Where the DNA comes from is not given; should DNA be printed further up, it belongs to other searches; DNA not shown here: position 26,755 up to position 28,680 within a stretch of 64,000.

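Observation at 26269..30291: Four-gene cassette of XRE-ImmA switch, GemA-like protein, HerA-type ATPase and RusA-family nuclease: candidate undescribed ATPase-nuclease (defence-like) module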

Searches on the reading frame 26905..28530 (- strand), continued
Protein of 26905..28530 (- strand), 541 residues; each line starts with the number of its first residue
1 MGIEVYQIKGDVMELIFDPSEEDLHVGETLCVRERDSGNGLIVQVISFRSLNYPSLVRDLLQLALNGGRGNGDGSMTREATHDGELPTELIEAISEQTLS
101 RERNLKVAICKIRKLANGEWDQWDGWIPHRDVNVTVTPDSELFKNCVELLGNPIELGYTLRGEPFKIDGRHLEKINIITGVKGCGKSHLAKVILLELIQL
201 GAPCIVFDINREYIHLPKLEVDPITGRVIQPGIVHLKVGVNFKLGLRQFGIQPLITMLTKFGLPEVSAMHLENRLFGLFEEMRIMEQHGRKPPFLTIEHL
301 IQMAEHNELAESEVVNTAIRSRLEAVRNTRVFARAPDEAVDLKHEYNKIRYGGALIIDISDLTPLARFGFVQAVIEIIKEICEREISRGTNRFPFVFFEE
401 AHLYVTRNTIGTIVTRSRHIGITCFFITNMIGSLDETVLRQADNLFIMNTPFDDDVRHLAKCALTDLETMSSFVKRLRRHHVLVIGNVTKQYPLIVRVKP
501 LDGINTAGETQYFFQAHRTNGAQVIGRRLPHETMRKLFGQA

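Call 26: search_protein_families(library=pfam, proteins=[L011:6850-7908:+, L006:6977-7870:-, L006:5511-6842:+, L008:6014-6709:-, L008:4817-5956:-, L016:7127-7873:+, L007:6895-7734:-, L030:9570-10496:-, L042:3015-3401:-, L042:2404-3018:-], max_evalue=0.01)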
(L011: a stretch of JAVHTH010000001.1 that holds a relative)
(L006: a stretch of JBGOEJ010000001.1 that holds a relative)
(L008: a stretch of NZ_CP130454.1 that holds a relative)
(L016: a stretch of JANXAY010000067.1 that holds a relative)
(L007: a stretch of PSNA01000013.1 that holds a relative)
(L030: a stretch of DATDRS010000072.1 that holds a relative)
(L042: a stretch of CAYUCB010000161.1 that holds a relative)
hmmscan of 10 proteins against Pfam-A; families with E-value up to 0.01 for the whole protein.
L011:6850-7908:+ (352 aa): 0 families

L006:6977-7870:- (297 aa): 1 family
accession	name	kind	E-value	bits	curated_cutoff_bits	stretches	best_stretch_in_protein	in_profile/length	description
PF01261.30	AP_endonuc_2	-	5.7e-47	160.9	31.1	1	49-291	1-247/249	Xylose isomerase-like TIM barrel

L006:5511-6842:+ (443 aa): 4 families
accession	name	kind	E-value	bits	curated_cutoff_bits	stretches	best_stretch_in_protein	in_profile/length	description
PF05221.23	AdoHcyase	-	2.6e-65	220.9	25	2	26-163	1-142/299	S-adenosyl-L-homocysteine hydrolase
PF00670.27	AdoHcyase_NAD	-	1.6e-58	197.8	27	1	209-369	1-161/162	S-adenosyl-L-homocysteine hydrolase, NAD binding domain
PF02826.25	2-Hacid_dh_C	-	8.6e-08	32.2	25.1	1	228-318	33-127/178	D-isomer specific 2-hydroxyacid dehydrogenase, NAD binding domain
PF07991.19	KARI_N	-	1.9e-06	28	20.6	1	229-323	2-100/165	Acetohydroxy acid isomeroreductase, NADPH-binding domain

L008:6014-6709:- (231 aa): 12 families
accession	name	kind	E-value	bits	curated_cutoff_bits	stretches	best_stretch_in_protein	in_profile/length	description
PF00196.25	GerE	-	1e-16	60.7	23.5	1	159-214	2-57/57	Bacterial regulatory proteins, luxR family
PF13188.13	PAS_8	-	3.4e-08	33.5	21.8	1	21-74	3-54/65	PAS domain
PF13426.13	PAS_9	-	3.8e-05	24.4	27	1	30-126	2-103/103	PAS domain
PF08281.18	Sigma70_r4_2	-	0.00033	20.7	25.7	1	172-202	24-54/54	Sigma-70, region 4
PF08448.16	PAS_4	-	0.00053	20.6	23.1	1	25-128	1-109/110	PAS fold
PF12840.13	HTH_20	-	0.00057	20.2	27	1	166-197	8-41/51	Helix-turn-helix domain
PF13596.12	PAS_10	-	0.00089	20.3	22.1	1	27-70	7-50/106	PAS domain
PF13412.12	HTH_24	-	0.001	19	21.9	1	164-196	5-39/48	Winged helix-turn-helix DNA-binding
PF04545.22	Sigma70_r4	-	0.0011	18.9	24.1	1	157-202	2-48/50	Sigma-70, region 4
PF00989.32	PAS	-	0.0018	18.7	22.6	1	22-67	4-50/113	PAS fold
PF13556.12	HTH_30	-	0.0039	17.4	27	1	172-217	10-55/59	PucR C-terminal helix-turn-helix domain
PF04967.18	HTH_10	-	0.0094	16.2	23.1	0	176-202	25-51/53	HTH DNA binding domain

L008:4817-5956:- (379 aa): 6 families
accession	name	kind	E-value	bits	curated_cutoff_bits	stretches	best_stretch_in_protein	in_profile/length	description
PF14522.11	Cytochrome_C7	-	1.1e-09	38.4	24.8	1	120-183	14-67/67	Cytochrome c7 and related cytochrome c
PF02085.21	Cytochrom_CIII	-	5.4e-06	27.1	22.9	1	105-182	32-101/101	Class III cytochrome C family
PF14537.11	Cytochrom_c3_2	-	0.0002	22.2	25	0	122-185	9-67/79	Cytochrome c3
PF22678.1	Cytochrom_c_NrfB-like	-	0.0012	19.8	27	0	175-205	33-66/89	Cytochrome c-type protein NrfB-like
PF09699.15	Paired_CXXCH_1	-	0.0027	17.8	20.6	0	118-154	5-37/41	Doubled CXXCH motif (Paired_CXXCH_1)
PF22113.1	Mtrc-MtrF_II-IV_dom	-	0.0049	16.8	30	0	102-194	80-175/176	Outer membrane cytochrome MtrC/MtrF-like, domains II/IV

L016:7127-7873:+ (248 aa): 3 families
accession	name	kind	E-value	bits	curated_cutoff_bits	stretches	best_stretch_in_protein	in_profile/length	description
PF00132.30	Hexapep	-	5.6e-10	38.9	27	2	81-114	3-36/36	Bacterial transferase hexapeptide (six repeats)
PF25084.1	LbH_EIF2B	-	5.6e-09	36.4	54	1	79-177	3-100/105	EIF2B subunit epsilon LbH domain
PF14602.12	Hexapep_2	-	0.0067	16.6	27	0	100-112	20-32/34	Hexapeptide repeat of succinyl-transferase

L007:6895-7734:- (279 aa): 2 families
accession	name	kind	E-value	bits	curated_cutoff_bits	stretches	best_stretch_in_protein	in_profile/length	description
PF18780.6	HNH_repeat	-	2.7e-19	69.7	26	2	145-194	3-53/54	Homing endonuclease associated repeat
PF05942.16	PaREP1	-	5.8e-08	33.1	24.4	1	110-174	25-89/115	Archaeal PaREP1/PaREP8 family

L030:9570-10496:- (308 aa): 0 families

L042:3015-3401:- (128 aa): 8 families
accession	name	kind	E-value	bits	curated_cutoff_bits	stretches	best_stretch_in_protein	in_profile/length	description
PF01381.28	HTH_3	-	1.2e-15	57.7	23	1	22-67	8-53/55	Helix-turn-helix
PF13560.12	HTH_31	-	1.5e-12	48.1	27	1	8-65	3-57/64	Helix-turn-helix domain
PF13443.12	HTH_26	-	2.5e-07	31.3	22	1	23-66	10-54/63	Cro/C1-type HTH DNA-binding domain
PF12844.13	HTH_19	-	6.7e-07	29.6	30.2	1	8-65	1-54/64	Helix-turn-helix domain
PF13936.12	HTH_38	-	0.00079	19.5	27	1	22-42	19-39/44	Helix-turn-helix domain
PF13384.12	HTH_23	-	0.0017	18.5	24.6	1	22-43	16-37/50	Homeodomain-like domain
PF14549.12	P22_Cro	-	0.003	17.7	30.2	1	25-44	11-30/60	DNA-binding transcriptional regulator Cro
PF20432.4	Xre-like-HTH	-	0.0034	18.1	25.8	0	23-61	23-61/63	Antitoxin Xre-like helix-turn-helix domain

L042:2404-3018:- (204 aa): 1 family
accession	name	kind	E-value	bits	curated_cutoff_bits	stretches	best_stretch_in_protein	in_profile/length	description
PF06114.19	Peptidase_M78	-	3.9e-12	46.5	22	1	52-137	16-102/123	IrrE N-terminal-like domain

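Call 29: predict_structure(alignment_id=A1)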
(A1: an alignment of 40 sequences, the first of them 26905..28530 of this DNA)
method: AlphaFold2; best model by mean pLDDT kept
length: 541 residues; sequences in the alignment: 40
mean_pLDDT: 59.9   pTM: 0.56
mean pLDDT of the five models: 59.9, 59.0, 58.0, 57.1, 56.8
residues with pLDDT >= 90: 95; 70-90: 115; 50-70: 110; < 50: 221
segments of 3 or more residues with pLDDT < 50: 67-86, 95-103, 122-128, 139-176, 179-187, 407-541
pLDDT, mean of each block of 10 residues (from residue 1): 53 68 60 73 67 53 51 33 45 49 62 57 45 64 40 36 41 45 45 68 80 75 80 90 93 89 92 93 92 92 92 92 91 93 89 87 83 82 69 66 51 38 30 30 31 29 33 35 33 35 26 32 27 31 32
secondary structure, 60 per line:
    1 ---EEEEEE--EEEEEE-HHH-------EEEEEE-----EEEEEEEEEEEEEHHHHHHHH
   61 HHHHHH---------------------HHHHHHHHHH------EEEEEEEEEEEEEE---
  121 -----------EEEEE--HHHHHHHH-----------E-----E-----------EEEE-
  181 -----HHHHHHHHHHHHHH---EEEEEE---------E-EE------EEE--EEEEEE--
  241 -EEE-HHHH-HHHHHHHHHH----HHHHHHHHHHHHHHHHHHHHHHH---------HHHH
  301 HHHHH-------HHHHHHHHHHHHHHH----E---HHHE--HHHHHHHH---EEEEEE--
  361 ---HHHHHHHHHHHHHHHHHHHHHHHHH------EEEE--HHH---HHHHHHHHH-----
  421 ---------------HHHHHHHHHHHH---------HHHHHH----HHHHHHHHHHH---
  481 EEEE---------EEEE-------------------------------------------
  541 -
elements in order: E4-9 E12-17 E29-34 E40-52 H53-66 H88-97 E104-117 E132-136 H139-146 E176-179 H186-199 E203-208 E228-230 E233-238 E242-244 H246-249 H251-260 H265-287 H297-305 H313-327 H342-349 E353-358 H364-388 E395-398 H407-415 H436-447 H457-462 H467-477 E481-484 E494-497

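Call 33: fold_search(model_id=the predicted structure, library=pdb)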
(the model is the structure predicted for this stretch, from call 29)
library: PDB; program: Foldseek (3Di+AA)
matches with E <= 10: 778; with E <= 0.001: 54
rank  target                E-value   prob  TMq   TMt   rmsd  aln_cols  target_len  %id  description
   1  7wrw_A                1.1e-11  1.00  0.37  0.35  18.1       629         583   14  Structure of Deinococcus radiodurans HerA (released 2023-02-01)
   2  4d2i_B                1.7e-11  1.00  0.37  0.42  16.9       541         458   13  Crystal structure of the HerA hexameric DNA translocase from Sulfolobus solfataricus bound to AMP-PNP (released 2014-12-03)
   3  4d2i_A                1.7e-11  1.00  0.38  0.43  16.4       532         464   14  Crystal structure of the HerA hexameric DNA translocase from Sulfolobus solfataricus bound to AMP-PNP (released 2014-12-03)
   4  7wrw_B                6.9e-11  1.00  0.37  0.35  18.3       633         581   14  Structure of Deinococcus radiodurans HerA (released 2023-02-01)
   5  8yhx_A                8.2e-11  1.00  0.30  0.29  22.5       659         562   10  Cryo-EM structure of the trimeric HerA (released 2024-11-06)
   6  9x1l_A                9.2e-11  1.00  0.33  0.31  18.1       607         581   15  The cryo-EM structure of HerA-NurA complex with AMPPNP from Thermococcus kodakarensis (released 2026-02-04)
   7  7wrx_A                9.7e-11  1.00  0.34  0.31  15.4       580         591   13  Structure of Deinococcus radiodurans HerA-ADP complex (released 2023-02-01)
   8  8zir_R                1.0e-10  1.00  0.36  0.36  18.6       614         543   13  DUF4297-HerA complex (released 2025-03-12)
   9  7f6d_A                1.4e-10  1.00  0.34  0.35  17.5       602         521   12  Reconstruction of the HerA-NurA complex from Deinococcus radiodurans (released 2022-06-29)
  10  8wld_A                3.0e-10  1.00  0.38  0.42  18.8       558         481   15  Cryo-EM structure of SIR2/HerA antiphage complex (released 2024-09-11)
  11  9x1m_A                3.6e-10  1.00  0.37  0.35  18.0       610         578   16  The cryo-EM structure of HerA-NurA complex with AMPPNP and dsDNA from Thermococcus kodakarensis (released 2026-02-04)
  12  8zir_P                6.0e-10  1.00  0.35  0.34  18.5       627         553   12  DUF4297-HerA complex (released 2025-03-12)
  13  7wrx_E                6.3e-10  1.00  0.34  0.32  15.7       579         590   14  Structure of Deinococcus radiodurans HerA-ADP complex (released 2023-02-01)
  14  8zir_M                7.5e-10  1.00  0.38  0.37  18.4       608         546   15  DUF4297-HerA complex (released 2025-03-12)
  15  8wfd_F                8.0e-10  1.00  0.29  0.29  20.8       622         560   13  The cryo-EM structure of TdpAB in complex with AMPPNP and DNA (released 2025-01-22)
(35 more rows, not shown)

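Call 41: find_encoding_contigs(protein=P0001, flank=10000, max_places=2)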
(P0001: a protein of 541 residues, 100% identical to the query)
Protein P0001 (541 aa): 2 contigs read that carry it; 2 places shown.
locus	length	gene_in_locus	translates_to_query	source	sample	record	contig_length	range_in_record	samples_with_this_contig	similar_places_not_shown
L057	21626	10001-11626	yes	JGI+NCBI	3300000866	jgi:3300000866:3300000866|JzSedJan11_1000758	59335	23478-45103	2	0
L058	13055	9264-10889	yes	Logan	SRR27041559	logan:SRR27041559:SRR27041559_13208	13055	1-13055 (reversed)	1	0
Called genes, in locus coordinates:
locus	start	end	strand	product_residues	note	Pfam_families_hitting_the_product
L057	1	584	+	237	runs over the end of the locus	PF03938:OmpH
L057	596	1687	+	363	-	-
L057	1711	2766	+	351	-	PF25084:LbH_EIF2B (faint), PF25087:GMPPB_C (faint), PF04613:LpxD, PF00132:Hexapep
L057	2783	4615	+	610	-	-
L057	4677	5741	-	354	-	-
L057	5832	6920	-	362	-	PF10509:GalKase_gal_bdg, PF00288:GHMP_kinases_N, PF08544:GHMP_kinases_C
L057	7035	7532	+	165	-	-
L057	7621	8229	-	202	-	PF00574:CLP_protease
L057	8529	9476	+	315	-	PF12844:HTH_19, PF13560:HTH_31, PF01381:HTH_3, PF03683:UPF0175 (faint), PF06114:Peptidase_M78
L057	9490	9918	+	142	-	-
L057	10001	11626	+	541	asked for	PF01935:DUF87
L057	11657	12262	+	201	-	PF05866:RusA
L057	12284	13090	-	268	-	PF01261:AP_endonuc_2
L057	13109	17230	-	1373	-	PF00754:F5_F8_type_C, PF22633:F5_F8_type_C_2 (weak)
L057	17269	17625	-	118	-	-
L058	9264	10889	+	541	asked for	PF01935:DUF87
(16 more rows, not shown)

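Call 43: find_related_loci(query=A1, collection=metagenome_contigs, flank=8000)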
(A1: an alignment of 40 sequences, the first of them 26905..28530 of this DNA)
Query A1 (541 aa) in metagenome_contigs; peptide patterns used: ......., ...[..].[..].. (x = any residue, [..] = any of these).
350 stretches matched a pattern; 202 encode a relative of the query (tblastn E <= 1e-3); the best 80 are kept; 80 distinct loci.
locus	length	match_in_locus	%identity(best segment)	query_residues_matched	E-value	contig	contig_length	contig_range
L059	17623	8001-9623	100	1-541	0e+0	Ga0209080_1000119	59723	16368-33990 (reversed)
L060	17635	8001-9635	85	1-541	0e+0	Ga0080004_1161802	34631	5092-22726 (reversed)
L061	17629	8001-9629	85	1-541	0e+0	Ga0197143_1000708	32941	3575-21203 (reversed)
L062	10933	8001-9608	67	1-523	0e+0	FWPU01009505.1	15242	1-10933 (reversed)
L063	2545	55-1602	66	1-519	0e+0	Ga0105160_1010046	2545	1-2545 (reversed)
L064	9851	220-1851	64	1-540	0e+0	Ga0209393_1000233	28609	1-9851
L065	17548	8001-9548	66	1-519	0e+0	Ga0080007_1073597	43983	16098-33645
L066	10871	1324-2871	66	1-519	0e+0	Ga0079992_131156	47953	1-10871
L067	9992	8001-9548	66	1-519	0e+0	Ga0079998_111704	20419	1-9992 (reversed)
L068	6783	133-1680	66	1-519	0e+0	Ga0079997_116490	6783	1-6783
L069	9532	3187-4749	65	1-519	0e+0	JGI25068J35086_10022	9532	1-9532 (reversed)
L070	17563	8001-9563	65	1-519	0e+0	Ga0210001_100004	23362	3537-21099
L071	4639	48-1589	65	1-515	0e+0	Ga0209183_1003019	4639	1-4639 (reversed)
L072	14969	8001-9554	66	1-519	0e+0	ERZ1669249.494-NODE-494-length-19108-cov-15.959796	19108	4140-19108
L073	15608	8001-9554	65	1-519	0e+0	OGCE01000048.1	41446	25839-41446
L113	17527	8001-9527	61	1-521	0e+0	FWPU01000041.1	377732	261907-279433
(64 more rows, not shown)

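Call 51: search_protein_representatives(protein=window:26905-28530:-)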
Query: 541 residues. Proteins with E-value up to 0.001 (for the whole library): 321; up to 1e-10: 196; up to 1e-30: 92. The best 150 are listed.
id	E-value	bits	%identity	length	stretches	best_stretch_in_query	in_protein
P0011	6.1e-230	780.6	66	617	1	1-536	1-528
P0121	1.1e-186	637.8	59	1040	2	185-521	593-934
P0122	3.3e-162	557.1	60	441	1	118-517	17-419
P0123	2.8e-141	488.0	64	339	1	181-515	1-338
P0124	4.6e-132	457.6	44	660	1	1-523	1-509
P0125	2.0e-120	419.2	54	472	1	2-400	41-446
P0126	1.7e-109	383.1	41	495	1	2-515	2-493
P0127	8.8e-105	367.6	42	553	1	5-511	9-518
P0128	1.4e-103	363.6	58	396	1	235-516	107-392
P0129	9.7e-101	354.2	38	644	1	1-521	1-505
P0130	1.5e-100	353.6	41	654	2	103-513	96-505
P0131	1.1e-96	340.8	60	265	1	257-515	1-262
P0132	4.6e-93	328.9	38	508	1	5-515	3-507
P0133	4.4e-86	305.9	47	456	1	123-514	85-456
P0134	4.5e-82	292.6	58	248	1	119-345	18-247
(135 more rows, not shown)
